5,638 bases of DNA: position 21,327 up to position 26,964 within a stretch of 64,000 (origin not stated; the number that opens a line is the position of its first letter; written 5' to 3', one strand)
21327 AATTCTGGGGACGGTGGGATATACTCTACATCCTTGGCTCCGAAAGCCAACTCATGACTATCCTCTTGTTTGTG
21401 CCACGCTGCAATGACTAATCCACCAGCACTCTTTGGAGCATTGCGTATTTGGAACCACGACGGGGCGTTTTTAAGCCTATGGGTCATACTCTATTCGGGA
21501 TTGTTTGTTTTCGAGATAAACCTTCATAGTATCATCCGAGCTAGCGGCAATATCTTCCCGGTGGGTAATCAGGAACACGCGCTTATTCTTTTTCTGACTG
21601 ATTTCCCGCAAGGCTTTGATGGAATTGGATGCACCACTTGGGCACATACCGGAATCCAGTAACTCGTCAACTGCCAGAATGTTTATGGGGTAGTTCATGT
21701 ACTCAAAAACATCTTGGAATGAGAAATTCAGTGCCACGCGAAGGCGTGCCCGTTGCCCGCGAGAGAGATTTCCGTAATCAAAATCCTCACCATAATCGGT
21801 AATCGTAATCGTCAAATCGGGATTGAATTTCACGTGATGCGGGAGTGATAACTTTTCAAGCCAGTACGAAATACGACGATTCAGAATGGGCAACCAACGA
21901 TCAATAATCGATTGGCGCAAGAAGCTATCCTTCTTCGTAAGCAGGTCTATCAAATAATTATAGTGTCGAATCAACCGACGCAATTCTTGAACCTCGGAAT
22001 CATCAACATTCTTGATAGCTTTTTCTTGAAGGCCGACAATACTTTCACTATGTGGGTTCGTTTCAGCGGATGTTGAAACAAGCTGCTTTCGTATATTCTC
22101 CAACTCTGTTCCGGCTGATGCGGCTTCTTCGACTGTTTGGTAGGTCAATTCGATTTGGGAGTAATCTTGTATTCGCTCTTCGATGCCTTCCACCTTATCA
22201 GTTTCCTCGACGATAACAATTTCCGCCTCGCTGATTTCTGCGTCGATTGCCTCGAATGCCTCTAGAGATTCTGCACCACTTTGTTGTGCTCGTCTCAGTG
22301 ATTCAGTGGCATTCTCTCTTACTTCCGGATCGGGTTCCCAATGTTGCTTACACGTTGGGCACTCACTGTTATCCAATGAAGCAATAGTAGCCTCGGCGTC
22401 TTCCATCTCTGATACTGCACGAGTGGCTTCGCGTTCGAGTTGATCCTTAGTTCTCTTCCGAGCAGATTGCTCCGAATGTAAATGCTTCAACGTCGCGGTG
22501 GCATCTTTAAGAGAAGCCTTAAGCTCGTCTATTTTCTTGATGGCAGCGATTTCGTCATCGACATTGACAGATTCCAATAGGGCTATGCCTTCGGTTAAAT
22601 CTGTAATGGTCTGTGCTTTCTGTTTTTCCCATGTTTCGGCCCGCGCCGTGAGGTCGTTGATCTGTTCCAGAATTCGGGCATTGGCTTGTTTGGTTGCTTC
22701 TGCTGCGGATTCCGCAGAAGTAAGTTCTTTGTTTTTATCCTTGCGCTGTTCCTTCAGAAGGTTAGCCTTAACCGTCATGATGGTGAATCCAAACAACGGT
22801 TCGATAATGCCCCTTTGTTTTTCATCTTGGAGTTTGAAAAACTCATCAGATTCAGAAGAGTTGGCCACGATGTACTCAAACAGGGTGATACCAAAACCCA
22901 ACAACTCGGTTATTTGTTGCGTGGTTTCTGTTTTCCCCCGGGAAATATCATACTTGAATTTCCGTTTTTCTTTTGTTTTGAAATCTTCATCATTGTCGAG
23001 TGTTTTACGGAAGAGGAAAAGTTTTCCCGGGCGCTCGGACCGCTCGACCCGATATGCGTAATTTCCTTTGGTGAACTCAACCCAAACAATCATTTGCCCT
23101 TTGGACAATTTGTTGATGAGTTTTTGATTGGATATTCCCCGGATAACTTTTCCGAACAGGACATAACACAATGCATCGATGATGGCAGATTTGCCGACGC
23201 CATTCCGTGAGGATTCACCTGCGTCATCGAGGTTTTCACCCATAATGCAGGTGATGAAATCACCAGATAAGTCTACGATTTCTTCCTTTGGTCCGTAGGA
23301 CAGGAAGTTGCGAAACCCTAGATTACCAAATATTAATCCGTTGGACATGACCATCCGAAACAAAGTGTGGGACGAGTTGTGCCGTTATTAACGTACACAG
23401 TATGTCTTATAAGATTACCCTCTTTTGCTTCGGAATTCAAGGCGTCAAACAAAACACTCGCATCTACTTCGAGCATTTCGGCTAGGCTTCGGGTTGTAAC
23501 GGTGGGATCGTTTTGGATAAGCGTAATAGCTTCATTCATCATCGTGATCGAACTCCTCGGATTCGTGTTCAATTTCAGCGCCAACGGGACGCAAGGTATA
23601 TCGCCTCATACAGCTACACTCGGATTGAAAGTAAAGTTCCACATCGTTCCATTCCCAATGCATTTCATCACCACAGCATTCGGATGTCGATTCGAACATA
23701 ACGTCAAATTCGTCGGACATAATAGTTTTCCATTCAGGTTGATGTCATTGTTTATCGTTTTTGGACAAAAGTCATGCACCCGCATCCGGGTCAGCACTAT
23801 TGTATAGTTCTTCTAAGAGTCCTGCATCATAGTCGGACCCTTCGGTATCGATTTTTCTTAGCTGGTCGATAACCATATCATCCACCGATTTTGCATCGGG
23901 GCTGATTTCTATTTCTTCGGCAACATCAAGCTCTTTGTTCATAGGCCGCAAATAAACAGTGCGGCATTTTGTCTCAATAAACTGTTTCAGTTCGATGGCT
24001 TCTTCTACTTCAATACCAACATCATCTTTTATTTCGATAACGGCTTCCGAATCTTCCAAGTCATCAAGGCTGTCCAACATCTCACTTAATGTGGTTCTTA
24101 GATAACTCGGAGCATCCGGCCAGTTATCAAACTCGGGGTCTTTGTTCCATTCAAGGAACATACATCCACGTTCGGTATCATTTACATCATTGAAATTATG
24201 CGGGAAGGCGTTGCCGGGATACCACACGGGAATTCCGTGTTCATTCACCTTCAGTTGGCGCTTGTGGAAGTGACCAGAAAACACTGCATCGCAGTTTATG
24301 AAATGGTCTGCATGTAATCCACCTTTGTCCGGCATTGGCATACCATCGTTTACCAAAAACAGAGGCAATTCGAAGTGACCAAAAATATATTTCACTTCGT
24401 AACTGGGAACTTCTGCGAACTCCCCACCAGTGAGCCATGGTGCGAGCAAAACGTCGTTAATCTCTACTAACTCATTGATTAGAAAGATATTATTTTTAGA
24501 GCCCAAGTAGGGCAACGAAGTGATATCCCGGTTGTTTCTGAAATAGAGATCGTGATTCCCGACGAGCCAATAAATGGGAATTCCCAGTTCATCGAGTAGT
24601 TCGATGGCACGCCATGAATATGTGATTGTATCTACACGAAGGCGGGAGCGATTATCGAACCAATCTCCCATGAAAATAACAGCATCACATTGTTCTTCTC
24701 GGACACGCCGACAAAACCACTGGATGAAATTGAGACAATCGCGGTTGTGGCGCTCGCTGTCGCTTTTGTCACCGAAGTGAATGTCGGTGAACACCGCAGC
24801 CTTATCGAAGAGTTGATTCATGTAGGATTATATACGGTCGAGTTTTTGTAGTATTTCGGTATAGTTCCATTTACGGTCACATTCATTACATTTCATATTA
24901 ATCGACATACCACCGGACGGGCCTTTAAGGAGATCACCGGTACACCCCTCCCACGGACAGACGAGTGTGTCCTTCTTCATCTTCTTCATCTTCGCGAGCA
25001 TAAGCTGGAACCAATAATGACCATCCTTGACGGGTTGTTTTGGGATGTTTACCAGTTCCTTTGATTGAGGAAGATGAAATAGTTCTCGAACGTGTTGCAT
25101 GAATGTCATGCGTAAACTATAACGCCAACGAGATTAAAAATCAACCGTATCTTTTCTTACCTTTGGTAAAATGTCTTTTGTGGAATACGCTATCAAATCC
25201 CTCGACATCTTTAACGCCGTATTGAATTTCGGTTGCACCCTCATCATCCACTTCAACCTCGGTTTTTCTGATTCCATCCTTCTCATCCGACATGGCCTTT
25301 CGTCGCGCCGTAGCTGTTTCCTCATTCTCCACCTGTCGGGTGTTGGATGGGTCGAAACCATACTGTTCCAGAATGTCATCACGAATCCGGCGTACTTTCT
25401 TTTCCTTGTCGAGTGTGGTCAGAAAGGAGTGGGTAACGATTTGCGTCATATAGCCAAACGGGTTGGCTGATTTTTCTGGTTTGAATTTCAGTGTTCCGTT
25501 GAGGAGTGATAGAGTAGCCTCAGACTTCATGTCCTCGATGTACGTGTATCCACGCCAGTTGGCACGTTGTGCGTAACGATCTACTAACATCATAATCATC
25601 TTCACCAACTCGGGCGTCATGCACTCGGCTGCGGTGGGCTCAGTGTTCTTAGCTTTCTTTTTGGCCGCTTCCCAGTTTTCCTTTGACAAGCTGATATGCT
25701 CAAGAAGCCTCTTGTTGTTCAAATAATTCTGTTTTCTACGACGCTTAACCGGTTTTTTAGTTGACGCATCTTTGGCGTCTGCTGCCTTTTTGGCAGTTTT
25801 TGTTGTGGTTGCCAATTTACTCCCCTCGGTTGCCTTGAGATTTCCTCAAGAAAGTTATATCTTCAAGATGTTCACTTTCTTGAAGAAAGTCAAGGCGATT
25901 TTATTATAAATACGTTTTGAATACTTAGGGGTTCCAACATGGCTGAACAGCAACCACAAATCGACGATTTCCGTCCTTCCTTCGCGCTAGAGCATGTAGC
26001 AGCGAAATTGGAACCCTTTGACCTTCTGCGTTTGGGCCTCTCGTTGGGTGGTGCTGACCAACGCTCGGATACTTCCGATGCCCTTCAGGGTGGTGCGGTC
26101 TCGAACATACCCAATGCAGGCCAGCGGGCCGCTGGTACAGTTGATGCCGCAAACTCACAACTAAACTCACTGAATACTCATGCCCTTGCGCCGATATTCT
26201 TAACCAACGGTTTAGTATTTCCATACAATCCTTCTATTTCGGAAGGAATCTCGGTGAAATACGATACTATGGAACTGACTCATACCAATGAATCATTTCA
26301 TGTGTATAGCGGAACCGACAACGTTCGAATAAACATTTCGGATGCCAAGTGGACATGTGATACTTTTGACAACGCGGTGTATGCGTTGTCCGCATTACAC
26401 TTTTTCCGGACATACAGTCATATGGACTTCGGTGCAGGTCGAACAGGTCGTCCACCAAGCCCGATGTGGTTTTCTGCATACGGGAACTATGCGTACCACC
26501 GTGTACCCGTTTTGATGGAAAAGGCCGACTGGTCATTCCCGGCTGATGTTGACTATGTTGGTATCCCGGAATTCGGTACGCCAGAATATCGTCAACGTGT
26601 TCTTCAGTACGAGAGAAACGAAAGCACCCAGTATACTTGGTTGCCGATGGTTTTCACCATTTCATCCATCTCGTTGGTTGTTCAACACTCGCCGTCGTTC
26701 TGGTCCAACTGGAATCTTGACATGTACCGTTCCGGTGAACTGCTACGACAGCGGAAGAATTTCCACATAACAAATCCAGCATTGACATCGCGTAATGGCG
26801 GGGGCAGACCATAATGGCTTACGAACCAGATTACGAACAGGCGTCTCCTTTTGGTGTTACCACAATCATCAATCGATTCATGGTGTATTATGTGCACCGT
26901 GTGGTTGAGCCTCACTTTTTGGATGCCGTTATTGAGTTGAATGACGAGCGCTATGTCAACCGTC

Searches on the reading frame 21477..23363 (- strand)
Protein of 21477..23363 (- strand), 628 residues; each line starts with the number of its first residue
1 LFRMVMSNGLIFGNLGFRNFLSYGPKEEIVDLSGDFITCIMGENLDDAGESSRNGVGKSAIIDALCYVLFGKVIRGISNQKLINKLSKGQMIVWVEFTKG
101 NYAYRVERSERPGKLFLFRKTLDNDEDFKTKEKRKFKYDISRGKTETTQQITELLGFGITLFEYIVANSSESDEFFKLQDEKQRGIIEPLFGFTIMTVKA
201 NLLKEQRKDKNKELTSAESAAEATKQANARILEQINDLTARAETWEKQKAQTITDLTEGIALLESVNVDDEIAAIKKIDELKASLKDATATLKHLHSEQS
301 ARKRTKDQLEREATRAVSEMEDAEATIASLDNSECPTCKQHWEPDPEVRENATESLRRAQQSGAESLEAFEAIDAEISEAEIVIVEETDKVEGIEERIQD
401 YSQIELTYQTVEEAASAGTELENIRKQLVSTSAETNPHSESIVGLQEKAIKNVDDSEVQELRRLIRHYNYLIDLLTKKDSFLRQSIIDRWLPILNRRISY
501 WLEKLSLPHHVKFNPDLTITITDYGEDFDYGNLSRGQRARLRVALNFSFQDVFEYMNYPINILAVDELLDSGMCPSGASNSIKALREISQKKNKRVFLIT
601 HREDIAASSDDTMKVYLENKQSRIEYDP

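Call 34: search_dna_similar(query=window:21477-23363:-, collection=phages, mode=protein, max_rows=15)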
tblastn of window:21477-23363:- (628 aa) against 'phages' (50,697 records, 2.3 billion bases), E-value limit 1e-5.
Records with a match: 2140; places in all: 2141; records where one place covers at least 80% of the query: 1606.
Best place of each record, by identity: <60% 2140.
By first word of the organism name: Escherichia 525; Synechococcus 376; Klebsiella 250; Aeromonas 75; Shigella 71; Acinetobacter 67; Enterococcus 66; Vibrio 61; Cyanophage 61; Enterobacter 55; and 52 more.
By host as written in the record: - 344; Escherichia coli 221; Synechococcus 107; Klebsiella pneumoniae 89; Listeria monocytogenes 41; Synechococcus sp. 38; Synechococcus sp. WH7803 28; Escherichia coli O157:H7 27; and 517 more.
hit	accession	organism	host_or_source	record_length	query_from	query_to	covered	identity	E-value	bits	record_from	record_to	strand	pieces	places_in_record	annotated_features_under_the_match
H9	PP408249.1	Pseudomonas phage vB_Pa-PAC2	Pseudomonas aeruginosa PAO1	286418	10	618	97%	31.6%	4e-86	300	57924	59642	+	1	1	recombination endonuclease subunit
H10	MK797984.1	Pseudomonas phage vB_PaeM_PA5oct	-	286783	10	618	97%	31.6%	4e-86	300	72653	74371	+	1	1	recombination endonuclease subunit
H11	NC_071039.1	Pseudomonas phage vB_PaeM_PA5oct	-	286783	10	618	97%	31.6%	4e-86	300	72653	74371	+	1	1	recombination endonuclease subunit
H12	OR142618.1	Pseudomonas phage Callisto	Pseudomonas aeruginosa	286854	10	618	97%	31.6%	4e-86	300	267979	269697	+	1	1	hypothetical protein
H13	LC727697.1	Pseudomonas phage sp. 30-2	Pseudomonas aeruginosa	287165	10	618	97%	31.6%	4e-86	300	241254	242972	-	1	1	hypothetical protein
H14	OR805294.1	Pseudomonas phage Ettore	Pseudomonas aeruginosa PAO1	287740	10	618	97%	31.6%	4e-86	300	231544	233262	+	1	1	SbcC-like subunit of palindrome specific endonuclease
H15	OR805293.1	Pseudomonas phage Deifobo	Pseudomonas aeruginosa PAO1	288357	10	618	97%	31.6%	4e-86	300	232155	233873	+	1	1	SbcC-like subunit of palindrome specific endonuclease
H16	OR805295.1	Pseudomonas phage Paride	Pseudomonas aeruginosa PAO1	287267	10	618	97%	31.6%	5e-86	300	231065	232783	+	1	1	SbcC-like subunit of palindrome specific endonuclease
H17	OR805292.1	Pseudomonas phage Cassandra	Pseudomonas aeruginosa PAO1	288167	10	618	97%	31.6%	5e-86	300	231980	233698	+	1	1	SbcC-like subunit of palindrome specific endonuclease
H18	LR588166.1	Pseudomonas phage vB_PaeM_MIJ3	-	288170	10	618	97%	31.6%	5e-86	300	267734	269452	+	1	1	recombination endonuclease subunit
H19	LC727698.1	Pseudomonas phage sp. 30-3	Pseudomonas aeruginosa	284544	10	618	97%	31.6%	8e-86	299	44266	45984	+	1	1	hypothetical protein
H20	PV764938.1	Sinorhizobium phage Phosso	Sinohrizobium meliloti NRRL L-50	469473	10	619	97%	30.6%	2e-82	290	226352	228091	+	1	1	exonuclease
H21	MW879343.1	Erwinia phage pEa_SNUABM_44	Erwinia amylovora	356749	15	626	97%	29.2%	4e-68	247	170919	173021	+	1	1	hypothetical protein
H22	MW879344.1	Erwinia phage pEa_SNUABM_49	Erwinia amylovora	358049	15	626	97%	29.2%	4e-68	247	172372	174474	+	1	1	hypothetical protein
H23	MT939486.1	Erwinia phage pEa_SNUABM_12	Erwinia amylovora SNUABM_01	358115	15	626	97%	29.2%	4e-68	247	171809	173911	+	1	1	putative endonuclease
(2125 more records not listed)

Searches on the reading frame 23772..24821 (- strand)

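Call 9: search_protein_families(library=phrogs, proteins=[window:23772-24821:-], max_evalue=0.001)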
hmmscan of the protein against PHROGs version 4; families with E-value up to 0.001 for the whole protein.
window:23772-24821:- (349 aa): 3 families
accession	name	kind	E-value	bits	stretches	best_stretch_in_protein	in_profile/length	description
phrog_100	-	DNA, RNA and nucleotide metabolism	2.5e-60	206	1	4-343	27-375/989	SbcD-like subunit of palindrome specific endonuclease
phrog_1649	-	other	1.3e-08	34.9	1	6-124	36-140/308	metallo-phosphoesterase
phrog_7158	-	unknown function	7e-05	22.7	1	9-91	225-310/554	-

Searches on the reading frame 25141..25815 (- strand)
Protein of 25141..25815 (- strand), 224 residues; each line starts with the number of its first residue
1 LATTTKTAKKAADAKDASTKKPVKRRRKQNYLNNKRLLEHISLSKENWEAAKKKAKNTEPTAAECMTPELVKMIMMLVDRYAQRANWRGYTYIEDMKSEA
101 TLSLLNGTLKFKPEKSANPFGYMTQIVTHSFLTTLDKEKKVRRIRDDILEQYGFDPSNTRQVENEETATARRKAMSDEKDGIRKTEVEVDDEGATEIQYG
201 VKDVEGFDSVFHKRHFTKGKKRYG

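Call 9: search_protein_families(library=phrogs, proteins=[window:25141-25815:-], max_evalue=0.001)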
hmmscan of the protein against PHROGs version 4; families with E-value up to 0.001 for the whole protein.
window:25141-25815:- (224 aa): 2 families
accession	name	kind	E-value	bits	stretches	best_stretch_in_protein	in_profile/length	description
phrog_12791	-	transcription regulation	4e-33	115.8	1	66-173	165-281/286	sigma factor for late transcription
phrog_234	-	transcription regulation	2e-30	107.3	1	24-193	3-164/181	late sigma transcription factor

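Call 35: search_dna_similar(query=window:25141-25815:-, collection=phages, mode=protein, max_rows=15)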
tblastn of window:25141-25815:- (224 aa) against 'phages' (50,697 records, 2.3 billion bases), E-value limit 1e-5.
Records with a match: 579; places in all: 579; records where one place covers at least 80% of the query: 0.
Best place of each record, by identity: <60% 579.
By first word of the organism name: Synechococcus 375; Cyanophage 61; Escherichia 32; Prochlorococcus 24; Klebsiella 11; Pseudomonas 11; Sinorhizobium 8; Salmonella 8; Erwinia 8; Marine 8; and 14 more.
By host as written in the record: - 187; Synechococcus 107; Synechococcus sp. 38; Synechococcus sp. WH7803 28; Synechococcus sp. WH8102 20; Synechococcus sp. MW02 18; Synechococcus sp. WH 7803 15; Escherichia coli 9; and 78 more.
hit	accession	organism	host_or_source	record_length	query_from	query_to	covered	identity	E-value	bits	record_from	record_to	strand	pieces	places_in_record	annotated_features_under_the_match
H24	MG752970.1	Ralstonia phage RsoM2USA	Ralstonia solanacearum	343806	66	191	56%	40.3%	4e-22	100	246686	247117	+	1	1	hypothetical protein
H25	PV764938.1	Sinorhizobium phage Phosso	Sinohrizobium meliloti NRRL L-50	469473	66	165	45%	49.0%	1e-23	103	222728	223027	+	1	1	hypothetical protein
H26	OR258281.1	Xanthomonas phage XaC1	Xanthomonas vesicatoria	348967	66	165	45%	46.8%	2e-23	103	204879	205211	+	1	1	sigma for late transcription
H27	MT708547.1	Klebsiella phage Muenster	Klebsiella pneumoniae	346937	66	165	45%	45.9%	2e-21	97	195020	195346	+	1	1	RNA polymerase late transcription sigma factor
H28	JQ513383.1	Klebsiella phage vB_KleM_RaK2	Klebsiella sp.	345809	66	165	45%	45.9%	2e-21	97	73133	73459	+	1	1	RNA polymerase sigma factor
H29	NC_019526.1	Klebsiella phage vB_KleM_RaK2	Klebsiella sp.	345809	66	165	45%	45.9%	2e-21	97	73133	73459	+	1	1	sigma factor for late transcription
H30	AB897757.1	Klebsiella phage K64-1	Klebsiella pneumoniae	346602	66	165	45%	45.9%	2e-21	97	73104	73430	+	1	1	none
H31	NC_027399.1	Klebsiella phage K64-1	Klebsiella pneumoniae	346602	66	165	45%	45.9%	2e-21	97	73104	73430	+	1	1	RNA polymerase late transcription sigma factor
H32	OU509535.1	Klebsiella pneumoniae phage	not known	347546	66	165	45%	45.9%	3e-21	97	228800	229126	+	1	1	record has no annotation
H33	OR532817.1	Klebsiella phage RCIP0023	Klebsiella pneumoniae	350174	66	165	45%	45.9%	3e-21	97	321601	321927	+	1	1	hypothetical protein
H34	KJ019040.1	Synechococcus phage ACG-2014b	-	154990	23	155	59%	33.8%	9e-11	67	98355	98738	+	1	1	late transcription sigma factor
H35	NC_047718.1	Synechococcus phage ACG-2014b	-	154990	23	155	59%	33.8%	9e-11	67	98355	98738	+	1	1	sigma factor for late transcription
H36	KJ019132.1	Synechococcus phage ACG-2014b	-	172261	23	155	59%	33.8%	9e-11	67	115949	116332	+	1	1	late transcription sigma factor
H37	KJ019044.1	Synechococcus phage ACG-2014b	-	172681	23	155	59%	33.8%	9e-11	67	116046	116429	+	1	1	late transcription sigma factor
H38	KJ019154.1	Synechococcus phage ACG-2014b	-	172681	23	155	59%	33.8%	9e-11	67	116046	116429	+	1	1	late transcription sigma factor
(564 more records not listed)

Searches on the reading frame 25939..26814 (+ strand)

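Call 9: search_protein_families(library=phrogs, proteins=[window:25939-26814:+], max_evalue=0.001)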
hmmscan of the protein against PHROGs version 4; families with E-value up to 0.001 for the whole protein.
window:25939-26814:+ (291 aa): 1 family
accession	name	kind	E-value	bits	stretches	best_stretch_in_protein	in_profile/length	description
phrog_12050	-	head and packaging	1.4e-36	127.7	1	76-271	288-503/507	virion structural protein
